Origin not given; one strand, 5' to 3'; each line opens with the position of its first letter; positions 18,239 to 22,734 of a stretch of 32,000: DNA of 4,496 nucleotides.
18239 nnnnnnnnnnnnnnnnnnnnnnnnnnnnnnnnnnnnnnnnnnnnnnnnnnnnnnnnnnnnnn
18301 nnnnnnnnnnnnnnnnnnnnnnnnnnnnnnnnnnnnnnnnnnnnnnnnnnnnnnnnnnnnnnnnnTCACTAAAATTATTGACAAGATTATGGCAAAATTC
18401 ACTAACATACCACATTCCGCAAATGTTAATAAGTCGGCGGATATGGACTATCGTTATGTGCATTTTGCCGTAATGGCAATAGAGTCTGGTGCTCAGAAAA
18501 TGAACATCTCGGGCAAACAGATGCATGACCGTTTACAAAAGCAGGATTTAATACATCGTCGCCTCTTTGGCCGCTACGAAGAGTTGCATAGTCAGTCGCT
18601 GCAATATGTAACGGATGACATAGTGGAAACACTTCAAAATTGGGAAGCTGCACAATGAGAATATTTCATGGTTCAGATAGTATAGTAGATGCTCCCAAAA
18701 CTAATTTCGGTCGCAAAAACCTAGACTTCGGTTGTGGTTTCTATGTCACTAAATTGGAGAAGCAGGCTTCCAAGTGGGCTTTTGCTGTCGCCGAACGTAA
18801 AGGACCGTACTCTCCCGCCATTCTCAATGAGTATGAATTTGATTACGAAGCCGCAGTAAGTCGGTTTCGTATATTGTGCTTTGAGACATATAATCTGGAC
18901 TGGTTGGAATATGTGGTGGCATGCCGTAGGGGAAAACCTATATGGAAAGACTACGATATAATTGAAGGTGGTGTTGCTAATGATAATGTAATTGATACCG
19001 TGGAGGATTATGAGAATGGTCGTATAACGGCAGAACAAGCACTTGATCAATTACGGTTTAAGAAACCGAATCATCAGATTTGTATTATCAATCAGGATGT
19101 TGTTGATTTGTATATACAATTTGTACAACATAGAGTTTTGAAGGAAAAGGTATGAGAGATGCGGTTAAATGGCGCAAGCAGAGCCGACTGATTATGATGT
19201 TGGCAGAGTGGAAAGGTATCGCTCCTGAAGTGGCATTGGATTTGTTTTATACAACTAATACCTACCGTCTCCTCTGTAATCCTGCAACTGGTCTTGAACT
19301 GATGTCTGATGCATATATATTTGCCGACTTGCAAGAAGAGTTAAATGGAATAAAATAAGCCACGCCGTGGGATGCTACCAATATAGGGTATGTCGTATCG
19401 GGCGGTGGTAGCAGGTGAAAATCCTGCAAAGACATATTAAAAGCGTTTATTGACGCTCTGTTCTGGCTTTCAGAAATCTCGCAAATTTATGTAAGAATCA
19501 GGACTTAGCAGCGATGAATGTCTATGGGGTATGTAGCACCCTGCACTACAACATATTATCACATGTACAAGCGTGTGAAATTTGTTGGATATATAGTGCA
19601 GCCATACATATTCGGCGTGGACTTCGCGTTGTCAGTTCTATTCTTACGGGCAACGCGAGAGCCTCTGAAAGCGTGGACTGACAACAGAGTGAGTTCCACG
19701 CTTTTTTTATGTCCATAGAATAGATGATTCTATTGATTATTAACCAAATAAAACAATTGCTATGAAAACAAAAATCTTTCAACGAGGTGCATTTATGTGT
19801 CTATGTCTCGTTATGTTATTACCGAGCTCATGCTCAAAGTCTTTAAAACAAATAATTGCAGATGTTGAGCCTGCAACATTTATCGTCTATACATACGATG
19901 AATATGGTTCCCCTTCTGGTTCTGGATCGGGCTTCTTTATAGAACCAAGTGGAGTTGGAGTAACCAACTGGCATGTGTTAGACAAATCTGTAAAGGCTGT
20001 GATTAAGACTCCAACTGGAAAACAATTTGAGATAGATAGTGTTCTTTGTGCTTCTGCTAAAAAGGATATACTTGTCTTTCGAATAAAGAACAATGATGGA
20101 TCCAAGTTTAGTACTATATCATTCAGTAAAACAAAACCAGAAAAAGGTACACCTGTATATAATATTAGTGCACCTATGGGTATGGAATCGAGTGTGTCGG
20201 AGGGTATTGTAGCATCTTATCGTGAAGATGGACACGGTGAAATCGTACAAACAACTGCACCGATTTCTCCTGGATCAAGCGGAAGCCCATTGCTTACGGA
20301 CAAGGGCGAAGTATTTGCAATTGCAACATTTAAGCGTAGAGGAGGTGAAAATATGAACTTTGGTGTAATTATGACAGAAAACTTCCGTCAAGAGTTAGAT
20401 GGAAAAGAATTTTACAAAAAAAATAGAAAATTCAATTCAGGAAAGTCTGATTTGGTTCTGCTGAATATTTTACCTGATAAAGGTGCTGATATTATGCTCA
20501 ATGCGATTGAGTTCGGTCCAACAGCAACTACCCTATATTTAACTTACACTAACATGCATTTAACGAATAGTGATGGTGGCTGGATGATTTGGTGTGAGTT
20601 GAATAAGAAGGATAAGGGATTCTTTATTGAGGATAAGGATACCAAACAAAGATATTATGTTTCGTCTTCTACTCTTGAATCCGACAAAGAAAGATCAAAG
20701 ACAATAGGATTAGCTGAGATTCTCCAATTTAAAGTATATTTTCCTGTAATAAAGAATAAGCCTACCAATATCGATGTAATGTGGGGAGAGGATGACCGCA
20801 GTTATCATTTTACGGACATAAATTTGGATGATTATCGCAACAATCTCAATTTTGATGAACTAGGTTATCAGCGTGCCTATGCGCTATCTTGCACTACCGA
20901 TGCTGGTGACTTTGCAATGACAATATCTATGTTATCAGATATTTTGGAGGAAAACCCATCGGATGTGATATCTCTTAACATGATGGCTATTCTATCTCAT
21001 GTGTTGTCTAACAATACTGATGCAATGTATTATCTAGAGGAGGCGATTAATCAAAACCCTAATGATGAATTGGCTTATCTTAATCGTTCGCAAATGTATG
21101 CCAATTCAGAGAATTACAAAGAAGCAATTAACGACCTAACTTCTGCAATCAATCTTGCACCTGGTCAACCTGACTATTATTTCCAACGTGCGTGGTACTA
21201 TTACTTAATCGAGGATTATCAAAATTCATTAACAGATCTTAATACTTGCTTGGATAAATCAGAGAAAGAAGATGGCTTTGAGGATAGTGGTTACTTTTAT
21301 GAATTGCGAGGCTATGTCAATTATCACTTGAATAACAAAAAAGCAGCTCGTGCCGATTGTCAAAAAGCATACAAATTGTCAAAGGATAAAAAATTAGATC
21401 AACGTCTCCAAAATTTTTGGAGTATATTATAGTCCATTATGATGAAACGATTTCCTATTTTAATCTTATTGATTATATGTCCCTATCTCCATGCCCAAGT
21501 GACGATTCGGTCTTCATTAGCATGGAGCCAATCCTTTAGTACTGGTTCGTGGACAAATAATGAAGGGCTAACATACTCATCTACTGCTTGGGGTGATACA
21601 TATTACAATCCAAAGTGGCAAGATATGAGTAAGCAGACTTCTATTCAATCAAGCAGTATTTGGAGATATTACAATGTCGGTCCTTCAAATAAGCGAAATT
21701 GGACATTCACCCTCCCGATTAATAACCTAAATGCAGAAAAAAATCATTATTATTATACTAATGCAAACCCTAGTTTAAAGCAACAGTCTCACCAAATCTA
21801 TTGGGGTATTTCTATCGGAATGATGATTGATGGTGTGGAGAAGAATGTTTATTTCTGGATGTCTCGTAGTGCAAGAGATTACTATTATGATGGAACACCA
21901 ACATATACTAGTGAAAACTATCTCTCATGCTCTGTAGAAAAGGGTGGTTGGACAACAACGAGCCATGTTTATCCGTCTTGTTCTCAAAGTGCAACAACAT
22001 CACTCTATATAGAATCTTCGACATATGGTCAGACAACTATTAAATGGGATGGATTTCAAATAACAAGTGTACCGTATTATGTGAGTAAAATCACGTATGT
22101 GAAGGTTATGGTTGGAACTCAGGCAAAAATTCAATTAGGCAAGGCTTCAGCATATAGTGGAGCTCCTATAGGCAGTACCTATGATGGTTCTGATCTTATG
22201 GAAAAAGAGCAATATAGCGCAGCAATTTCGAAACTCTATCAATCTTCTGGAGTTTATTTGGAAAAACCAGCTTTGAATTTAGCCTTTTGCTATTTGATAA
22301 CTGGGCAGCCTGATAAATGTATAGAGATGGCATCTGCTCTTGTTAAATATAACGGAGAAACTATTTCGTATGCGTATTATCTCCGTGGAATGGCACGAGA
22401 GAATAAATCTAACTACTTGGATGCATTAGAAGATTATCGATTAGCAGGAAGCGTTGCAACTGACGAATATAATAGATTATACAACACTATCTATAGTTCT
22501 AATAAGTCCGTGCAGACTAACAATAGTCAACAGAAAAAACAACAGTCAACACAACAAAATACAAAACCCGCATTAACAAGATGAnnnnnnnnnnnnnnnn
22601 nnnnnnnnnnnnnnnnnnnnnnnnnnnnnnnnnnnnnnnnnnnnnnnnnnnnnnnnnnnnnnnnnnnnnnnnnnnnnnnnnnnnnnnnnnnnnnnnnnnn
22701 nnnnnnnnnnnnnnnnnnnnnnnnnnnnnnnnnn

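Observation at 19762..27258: Five-gene, apparently envelope-spanning cluster I cannot match to a described system: protease-TPR lipoprotein, two exported proteins, a dynamin-like GTPase and an Ig/DUF805 membrane protein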

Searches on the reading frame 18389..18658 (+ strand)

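Call 3: search_protein_families(library=pfam, proteins=[window:18389-18658:+], max_evalue=0.01)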
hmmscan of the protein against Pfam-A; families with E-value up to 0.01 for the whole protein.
window:18389-18658:+ (89 aa): 1 family
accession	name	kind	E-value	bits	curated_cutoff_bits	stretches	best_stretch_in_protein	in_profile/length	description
PF12668.12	DUF3791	-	1.6e-12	47.7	25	1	26-85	2-60/60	Protein of unknown function (DUF3791)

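Call 4: search_protein_families(library=padloc, proteins=[window:18389-18658:+], max_evalue=0.01)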
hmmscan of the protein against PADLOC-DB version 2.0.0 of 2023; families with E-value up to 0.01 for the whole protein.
window:18389-18658:+ (89 aa): 3 families
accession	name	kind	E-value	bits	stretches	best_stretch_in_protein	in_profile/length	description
PDLC04434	PDC-M13A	-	2.3e-13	48.1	1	17-86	5-75/78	-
PDLC04433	PDC-M13A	-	7.2e-05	21.2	1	25-84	10-68/74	-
PDLC04445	PDC-M13C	-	9.1e-05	20.7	1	24-80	5-60/70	-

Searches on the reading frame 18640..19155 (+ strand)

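Call 3: search_protein_families(library=pfam, proteins=[window:18640-19155:+], max_evalue=0.01)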
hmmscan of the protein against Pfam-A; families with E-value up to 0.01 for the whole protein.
window:18640-19155:+ (171 aa): 1 family
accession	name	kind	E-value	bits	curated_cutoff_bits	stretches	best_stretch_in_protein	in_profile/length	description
PF13151.12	DUF3990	-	5.5e-46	156.5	32.2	1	6-156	1-148/152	Protein of unknown function (DUF3990)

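Call 4: search_protein_families(library=padloc, proteins=[window:18640-19155:+], max_evalue=0.01)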
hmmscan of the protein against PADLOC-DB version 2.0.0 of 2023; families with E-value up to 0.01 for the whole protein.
window:18640-19155:+ (171 aa): 8 families
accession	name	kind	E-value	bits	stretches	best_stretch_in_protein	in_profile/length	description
PDLC04438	PDC-M13B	-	7.3e-48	160.5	1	6-164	1-155/158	-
PDLC04436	PDC-M13A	-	3.2e-41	138.8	1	6-156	1-149/159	-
PDLC04411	PDC-M10A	-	1.1e-35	120.6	1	5-166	3-152/156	-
PDLC04412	PDC-M10A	-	2.6e-34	116.2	1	6-156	1-140/152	-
PDLC04413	PDC-M10A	-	4e-23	79.8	1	6-167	1-150/157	-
PDLC04437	PDC-M13A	-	5.3e-22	76.3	1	19-134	3-116/117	-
PDLC04641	PDC-M42A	-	2.7e-07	28.5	1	6-109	4-99/215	-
PDLC04640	PDC-M42A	-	0.00012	19.6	1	4-51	66-113/280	-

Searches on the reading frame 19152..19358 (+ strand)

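Call 3: search_protein_families(library=pfam, proteins=[window:19152-19358:+], max_evalue=0.01)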
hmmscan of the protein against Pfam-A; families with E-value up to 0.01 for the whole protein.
window:19152-19358:+ (68 aa): 0 families

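Call 4: search_protein_families(library=padloc, proteins=[window:19152-19358:+], max_evalue=0.01)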
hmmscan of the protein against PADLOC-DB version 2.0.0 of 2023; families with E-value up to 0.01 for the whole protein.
window:19152-19358:+ (68 aa): 5 families
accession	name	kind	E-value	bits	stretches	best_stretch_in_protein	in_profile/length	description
PDLC04442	PDC-M13C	-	1.7e-10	39.3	1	8-65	10-67/75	-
PDLC04444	PDC-M13C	-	2.4e-07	29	1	13-65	15-67/76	-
PDLC04440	PDC-M13B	-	1.5e-05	23.1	1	11-63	14-66/81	-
PDLC04441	PDC-M13C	-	2.5e-05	22.4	1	9-63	17-71/74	-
PDLC04443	PDC-M13C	-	0.00038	18.7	1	8-63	19-74/77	-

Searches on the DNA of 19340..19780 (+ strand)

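Call 73: search_rna_families(source=window, start=19340, end=19780, threshold=evalue, max_evalue=1)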
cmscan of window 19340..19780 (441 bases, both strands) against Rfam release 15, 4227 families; matches with E-value up to 1: 0.
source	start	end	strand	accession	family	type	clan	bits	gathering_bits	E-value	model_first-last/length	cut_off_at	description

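Call 79: search_dna_similar(query=window:19424-19720:+, collection=plasmids, mode=distant, max_evalue=0.001, max_rows=30)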
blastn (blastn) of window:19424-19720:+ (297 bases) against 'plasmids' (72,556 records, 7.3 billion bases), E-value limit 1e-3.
No match.

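Call 80: search_dna_similar(query=window:19424-19720:+, collection=phages, mode=distant, max_evalue=0.001, max_rows=20)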
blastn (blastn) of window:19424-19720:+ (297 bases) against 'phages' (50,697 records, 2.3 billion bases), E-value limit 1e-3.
No match.

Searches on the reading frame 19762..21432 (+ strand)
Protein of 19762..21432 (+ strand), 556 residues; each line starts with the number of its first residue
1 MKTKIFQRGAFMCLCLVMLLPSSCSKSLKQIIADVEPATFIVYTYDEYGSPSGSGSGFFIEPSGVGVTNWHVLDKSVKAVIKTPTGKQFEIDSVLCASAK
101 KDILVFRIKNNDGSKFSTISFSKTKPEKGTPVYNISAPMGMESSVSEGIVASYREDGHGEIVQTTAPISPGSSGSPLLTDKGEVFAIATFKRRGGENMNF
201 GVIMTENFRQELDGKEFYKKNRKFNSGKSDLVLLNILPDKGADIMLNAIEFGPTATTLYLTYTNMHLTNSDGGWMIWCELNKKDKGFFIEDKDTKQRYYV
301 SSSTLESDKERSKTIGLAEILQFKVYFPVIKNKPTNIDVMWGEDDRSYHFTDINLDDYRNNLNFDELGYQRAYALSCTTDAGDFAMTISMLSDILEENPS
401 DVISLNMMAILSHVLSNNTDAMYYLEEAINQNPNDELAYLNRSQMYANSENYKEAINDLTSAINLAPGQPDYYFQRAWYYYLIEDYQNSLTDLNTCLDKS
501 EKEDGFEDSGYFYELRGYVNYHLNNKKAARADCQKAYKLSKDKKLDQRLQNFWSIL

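Call 3: search_protein_families(library=pfam, proteins=[window:19762-21432:+], max_evalue=0.01)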
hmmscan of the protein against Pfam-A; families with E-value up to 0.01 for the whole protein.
window:19762-21432:+ (556 aa): 15 families
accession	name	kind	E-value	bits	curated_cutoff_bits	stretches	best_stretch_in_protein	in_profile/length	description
PF13365.12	Trypsin_2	-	6.7e-24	85.7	27.6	1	55-187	1-144/144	Trypsin-like peptidase domain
PF07719.23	TPR_2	-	6.3e-12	45.1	27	1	438-468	3-33/34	Tetratricopeptide repeat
PF13371.12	TPR_9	-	4.3e-09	36.7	35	1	445-501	4-60/73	Tetratricopeptide repeat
PF13181.12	TPR_8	-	1.1e-06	28.7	25.7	1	438-467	3-32/34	Tetratricopeptide repeat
PF13431.12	TPR_17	-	2.6e-06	27.7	24.4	0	425-456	2-33/34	Tetratricopeptide repeat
PF00515.34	TPR_1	-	1.8e-05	24.8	27.8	0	438-467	3-32/34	Tetratricopeptide repeat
PF13432.12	TPR_16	-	2.4e-05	25.1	32.7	0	419-470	14-65/65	Tetratricopeptide repeat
PF13428.12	TPR_14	-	3.6e-05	24.5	23.5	0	439-477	4-42/44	Tetratricopeptide repeat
PF23914.1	TPR_CcmH_CycH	-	9.9e-05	22.7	42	0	372-435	91-154/158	Cytochrome c-type biogenesis protein H TPR domain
PF14559.12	TPR_19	-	0.00015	22.5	25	1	419-472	8-61/68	Tetratricopeptide repeat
PF09295.16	ChAPs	-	0.0002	20.9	20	1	378-500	179-298/395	ChAPs (Chs5p-Arf1p-binding proteins)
PF13414.12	TPR_11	-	0.0015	18.6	26.8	0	445-478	3-36/42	TPR repeat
PF13429.12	TPR_15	-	0.0022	17.9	26.2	0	478-542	112-178/280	Tetratricopeptide repeat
PF00089.32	Trypsin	-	0.005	17.1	20.6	0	56-202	28-209/220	Trypsin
PF25060.1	ARM_TT21_2nd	-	0.0068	16.3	27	0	445-501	197-253/270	Tetratricopeptide repeat protein 21 second ARM domain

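Call 4: search_protein_families(library=padloc, proteins=[window:19762-21432:+], max_evalue=0.01)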
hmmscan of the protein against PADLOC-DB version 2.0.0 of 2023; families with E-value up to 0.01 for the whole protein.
window:19762-21432:+ (556 aa): 2 families
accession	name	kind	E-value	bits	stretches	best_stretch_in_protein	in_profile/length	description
PDLC02960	RT-Protease_XI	-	1.7e-14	51.7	1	29-204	328-496/506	single gene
PDLC02959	RT-Protease_XI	-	7.6e-13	46.2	1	33-191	334-489/510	single gene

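Call 7: search_protein_families(library=ncbifam, proteins=[window:19762-21432:+], max_evalue=0.01)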
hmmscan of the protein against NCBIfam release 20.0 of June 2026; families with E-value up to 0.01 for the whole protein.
window:19762-21432:+ (556 aa): 22 families
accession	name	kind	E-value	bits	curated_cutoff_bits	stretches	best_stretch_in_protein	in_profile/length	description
TIGR02037.1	degP_htrA_DO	subfamily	1.4e-19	70.4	416.2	1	52-199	59-210/434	Do family serine endopeptidase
NF041521.1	HhoA_HhoB_HtrA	equivalog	2.5e-18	66.5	450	1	52-203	56-212/335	HhoA/HhoB/HtrA family serine endopeptidase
NF040959.1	MamA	equivalog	6.8e-12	45.3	200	2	379-474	48-143/204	magnetosome protein MamA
TIGR02038.1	protease_degS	equivalog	9.1e-12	44.8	422.95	1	52-191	77-218/351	outer membrane-stress sensor serine endopeptidase DegS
NF047968.1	SerProtHtrA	equivalog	2e-11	43.9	470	1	52-202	86-244/357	serine protease HtrA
NF008147.1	PRK10898.1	equivalog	6.9e-09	35.3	408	1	54-190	79-217/352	outer membrane-stress sensor serine endopeptidase DegS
TIGR02917.1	PEP_TPR_lipo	equivalog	1.2e-08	33.4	312.2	1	381-536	172-321/899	XrtA/PEP-CTERM system TPR-repeat protein PrsT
NF007526.1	PRK10139.1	equivalog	8.4e-08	31.3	756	1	52-212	90-255/456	serine endoprotease DegQ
NF008189.1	PRK10942.1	equivalog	1.3e-07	30.5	720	1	55-209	115-274/477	serine endoprotease DegP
NF040960.1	MamE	equivalog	8.8e-07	27.9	800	1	54-189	123-265/659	magnetosome formation protease MamE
TIGR00990.1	3a0801s09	subfamily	2e-06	26.7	757.25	1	362-501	321-464/615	mitochondrial import receptor subunit TOM70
NF033740.0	MarP_fam_protase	equivalog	5.1e-06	25.8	250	1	32-186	190-349/390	MarP family serine protease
NF050055.1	SerProtHtrAMycob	equivalog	8.5e-06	24.9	800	1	52-189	226-378/502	serine protease HtrA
NF053637.1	SerProtHtrAspr2045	equivalog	1.6e-05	24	650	1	67-191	120-254/394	serine protease HtrA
NF047558.1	TPR_END_plus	domain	2.1e-05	24.4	32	0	438-468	1-31/56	TPR end-of-group domain-containing protein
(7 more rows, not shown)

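Call 48: search_solved_structures(query=window:19762-21432:+, max_evalue=0.001)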
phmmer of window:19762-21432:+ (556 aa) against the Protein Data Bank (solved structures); distinct sequences matched with E-value up to 0.001: 110 (the best 60 are shown).
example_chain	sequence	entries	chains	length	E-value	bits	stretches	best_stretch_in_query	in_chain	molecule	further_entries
1l1j_A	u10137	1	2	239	9.7e-14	54.3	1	53-207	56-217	heat shock protease HtrA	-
5b6l_A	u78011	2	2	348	4.1e-13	52.2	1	52-202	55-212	Putative serine protease HhoA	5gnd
5t63_A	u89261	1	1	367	4.6e-13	52.1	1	52-202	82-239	Putative serine protease HhoA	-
5t69_A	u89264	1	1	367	1.2e-12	50.7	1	52-202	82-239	Putative serine protease HhoA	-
6z05_A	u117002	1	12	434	3.7e-12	49.1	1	52-220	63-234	DegQ family serine endoprotease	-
8k2y_A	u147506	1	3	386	4e-12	48.9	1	52-202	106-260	serine endoprotease DegP-like protein MucD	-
7sjy_A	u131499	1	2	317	1.1e-11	47.5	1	38-191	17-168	Anti-sigma-I factor RsgI9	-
5y28_A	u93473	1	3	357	1.4e-11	47.2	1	54-207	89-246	Periplasmic serine endoprotease DegP-like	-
7xs0_A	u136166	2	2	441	1.8e-11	46.8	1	54-207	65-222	Periplasmic serine endoprotease DegP-like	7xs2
5y2d_A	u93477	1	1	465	2.1e-11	46.6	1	54-207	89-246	Periplasmic serine endoprotease DegP-like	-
3nwu_A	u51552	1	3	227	2.3e-10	43.2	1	44-197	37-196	Serine protease HTRA1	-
7sjn_A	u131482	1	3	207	2.5e-10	43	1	44-196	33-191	Serine protease HTRA1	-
3nzi_A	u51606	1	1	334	3.1e-10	42.7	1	45-200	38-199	Serine protease HTRA1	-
3tjn_A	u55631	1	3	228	3.4e-10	42.6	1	44-196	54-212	Serine protease HTRA1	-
3lca_A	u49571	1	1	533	4.1e-10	42.3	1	368-494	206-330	Protein TOM71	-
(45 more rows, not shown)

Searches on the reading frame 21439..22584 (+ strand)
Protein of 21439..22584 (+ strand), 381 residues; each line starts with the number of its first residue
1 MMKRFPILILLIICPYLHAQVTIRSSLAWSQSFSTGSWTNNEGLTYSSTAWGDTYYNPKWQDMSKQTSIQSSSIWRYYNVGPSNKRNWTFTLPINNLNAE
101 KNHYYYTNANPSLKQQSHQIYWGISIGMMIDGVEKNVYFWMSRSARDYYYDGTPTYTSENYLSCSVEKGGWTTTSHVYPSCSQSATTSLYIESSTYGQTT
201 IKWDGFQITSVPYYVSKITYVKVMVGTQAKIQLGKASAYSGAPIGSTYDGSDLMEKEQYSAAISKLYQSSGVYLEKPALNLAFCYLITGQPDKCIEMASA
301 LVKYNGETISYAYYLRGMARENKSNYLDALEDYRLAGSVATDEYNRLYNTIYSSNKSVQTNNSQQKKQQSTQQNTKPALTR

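Call 3: search_protein_families(library=pfam, proteins=[window:21439-22584:+], max_evalue=0.01)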
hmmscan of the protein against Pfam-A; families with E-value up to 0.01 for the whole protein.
window:21439-22584:+ (381 aa): 3 families
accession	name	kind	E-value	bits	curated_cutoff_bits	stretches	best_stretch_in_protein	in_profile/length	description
PF25063.1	ARM_TT21_C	-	0.00037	20.9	35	1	272-340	92-159/209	Tetratricopeptide repeat protein 21 C-terminal ARM domain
PF00515.34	TPR_1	-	0.00062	19.9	27.8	0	311-335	2-26/34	Tetratricopeptide repeat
PF07719.23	TPR_2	-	0.00099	19.5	27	0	311-336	2-27/34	Tetratricopeptide repeat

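Call 4: search_protein_families(library=padloc, proteins=[window:21439-22584:+], max_evalue=0.01)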
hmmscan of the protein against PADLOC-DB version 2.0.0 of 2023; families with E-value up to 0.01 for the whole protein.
window:21439-22584:+ (381 aa): 0 families

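Call 7: search_protein_families(library=ncbifam, proteins=[window:21439-22584:+], max_evalue=0.01)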
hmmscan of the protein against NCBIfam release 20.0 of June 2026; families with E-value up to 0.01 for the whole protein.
window:21439-22584:+ (381 aa): 1 family
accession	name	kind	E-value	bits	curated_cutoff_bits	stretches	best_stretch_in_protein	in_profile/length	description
NF002725.1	PRK02603.1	equivalog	0.0085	16.1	143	0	310-375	35-103/173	photosystem I assembly protein Ycf3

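Call 75: search_protein_representatives(protein=window:21439-22584:+)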
Query: 381 residues. Proteins with E-value up to 0.001 (for the whole library): 32; up to 1e-10: 18; up to 1e-30: 13. The best 32 are listed.
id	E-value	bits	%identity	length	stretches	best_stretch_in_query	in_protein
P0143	1.4e-133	462.0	56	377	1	8-381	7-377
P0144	1.1e-92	327.5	42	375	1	3-381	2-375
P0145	1.4e-87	310.7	45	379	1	9-381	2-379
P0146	3.8e-82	292.7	41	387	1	8-381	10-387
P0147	8.4e-82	291.6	40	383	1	8-381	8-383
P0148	2.7e-78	280.1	42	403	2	5-213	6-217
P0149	4.7e-69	249.7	41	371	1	16-361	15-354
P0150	2.5e-61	224.2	37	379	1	11-381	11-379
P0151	8.5e-59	215.9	39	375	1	3-381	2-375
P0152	1.3e-57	212.0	35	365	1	9-365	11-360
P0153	1.4e-44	169.2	46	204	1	176-381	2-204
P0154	2.1e-37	145.5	47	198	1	17-170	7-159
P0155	2.7e-35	138.6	35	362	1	32-381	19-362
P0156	1.6e-30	122.9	33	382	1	54-347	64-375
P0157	1.0e-19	87.4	49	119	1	2-106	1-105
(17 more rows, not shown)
